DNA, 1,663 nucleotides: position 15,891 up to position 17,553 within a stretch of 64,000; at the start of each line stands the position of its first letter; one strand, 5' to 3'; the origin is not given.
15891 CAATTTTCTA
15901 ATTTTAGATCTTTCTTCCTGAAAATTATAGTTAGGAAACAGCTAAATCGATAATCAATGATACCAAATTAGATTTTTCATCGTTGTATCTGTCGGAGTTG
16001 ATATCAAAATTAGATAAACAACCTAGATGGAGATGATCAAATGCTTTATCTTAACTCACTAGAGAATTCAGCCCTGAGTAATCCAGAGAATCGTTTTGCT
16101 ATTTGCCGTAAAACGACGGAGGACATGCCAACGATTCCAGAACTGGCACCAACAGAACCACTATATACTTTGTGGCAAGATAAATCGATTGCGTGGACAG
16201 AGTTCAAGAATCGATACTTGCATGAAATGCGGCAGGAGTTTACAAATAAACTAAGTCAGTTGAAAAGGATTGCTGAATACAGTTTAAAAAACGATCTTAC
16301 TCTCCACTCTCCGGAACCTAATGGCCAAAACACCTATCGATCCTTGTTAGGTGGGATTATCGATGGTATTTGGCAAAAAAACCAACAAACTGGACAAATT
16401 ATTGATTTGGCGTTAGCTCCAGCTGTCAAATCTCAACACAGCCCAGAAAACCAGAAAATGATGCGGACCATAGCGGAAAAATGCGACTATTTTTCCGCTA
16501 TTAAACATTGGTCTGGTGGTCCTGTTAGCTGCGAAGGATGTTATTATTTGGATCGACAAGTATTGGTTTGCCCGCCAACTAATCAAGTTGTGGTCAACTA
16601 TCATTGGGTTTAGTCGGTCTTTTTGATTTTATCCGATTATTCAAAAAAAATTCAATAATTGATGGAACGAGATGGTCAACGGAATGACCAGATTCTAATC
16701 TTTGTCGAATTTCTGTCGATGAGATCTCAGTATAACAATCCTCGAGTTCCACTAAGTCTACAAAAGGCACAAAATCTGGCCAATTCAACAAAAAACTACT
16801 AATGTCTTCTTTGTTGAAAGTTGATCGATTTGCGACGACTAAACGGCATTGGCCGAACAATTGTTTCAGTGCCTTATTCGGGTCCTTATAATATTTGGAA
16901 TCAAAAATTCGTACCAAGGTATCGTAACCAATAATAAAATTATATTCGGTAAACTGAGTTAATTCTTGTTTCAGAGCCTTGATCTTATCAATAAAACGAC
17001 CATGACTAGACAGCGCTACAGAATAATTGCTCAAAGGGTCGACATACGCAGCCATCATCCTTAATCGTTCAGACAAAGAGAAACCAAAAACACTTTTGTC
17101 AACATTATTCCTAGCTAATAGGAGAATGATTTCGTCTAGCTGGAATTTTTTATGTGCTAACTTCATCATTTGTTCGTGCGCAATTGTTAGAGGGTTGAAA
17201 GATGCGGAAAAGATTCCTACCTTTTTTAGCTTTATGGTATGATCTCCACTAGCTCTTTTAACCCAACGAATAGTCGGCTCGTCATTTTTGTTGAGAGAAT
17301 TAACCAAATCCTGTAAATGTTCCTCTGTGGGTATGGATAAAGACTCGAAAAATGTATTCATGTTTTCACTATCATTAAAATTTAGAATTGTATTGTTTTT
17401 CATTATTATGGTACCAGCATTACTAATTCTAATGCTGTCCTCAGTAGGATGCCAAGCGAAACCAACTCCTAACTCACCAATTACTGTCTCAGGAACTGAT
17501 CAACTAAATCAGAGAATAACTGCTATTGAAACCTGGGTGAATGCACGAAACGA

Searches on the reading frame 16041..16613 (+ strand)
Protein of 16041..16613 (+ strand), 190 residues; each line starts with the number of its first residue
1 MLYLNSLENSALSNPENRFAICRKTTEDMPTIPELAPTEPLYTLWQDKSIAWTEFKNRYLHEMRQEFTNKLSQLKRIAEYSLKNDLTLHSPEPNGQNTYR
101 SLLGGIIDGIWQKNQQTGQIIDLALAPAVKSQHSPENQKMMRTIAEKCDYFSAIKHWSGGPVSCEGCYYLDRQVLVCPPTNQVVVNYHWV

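Call 76: search_protein_families(library=pfam, proteins=[window:16041-16613:+], max_evalue=0.001)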
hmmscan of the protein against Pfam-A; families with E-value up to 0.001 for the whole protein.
window:16041-16613:+ (190 aa): 2 families
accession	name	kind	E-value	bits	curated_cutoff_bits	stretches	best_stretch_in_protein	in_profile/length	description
PF22751.1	DUF488-N3a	-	9.9e-10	39.2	27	1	18-107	17-114/118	Active DUF488-N3 subclade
PF22752.1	DUF488-N3i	-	1.9e-05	25.7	27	1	32-115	40-119/131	Inactive DUF488-N3 subclade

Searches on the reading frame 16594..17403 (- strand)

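Call 76: search_protein_families(library=pfam, proteins=[window:16594-17403:-], max_evalue=0.001)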
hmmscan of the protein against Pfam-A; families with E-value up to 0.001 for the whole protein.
window:16594-17403:- (269 aa): 1 family
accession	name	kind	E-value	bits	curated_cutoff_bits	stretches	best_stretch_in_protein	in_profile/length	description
PF01467.32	CTP_transf_like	-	2.3e-12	47.7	21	1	65-235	2-133/133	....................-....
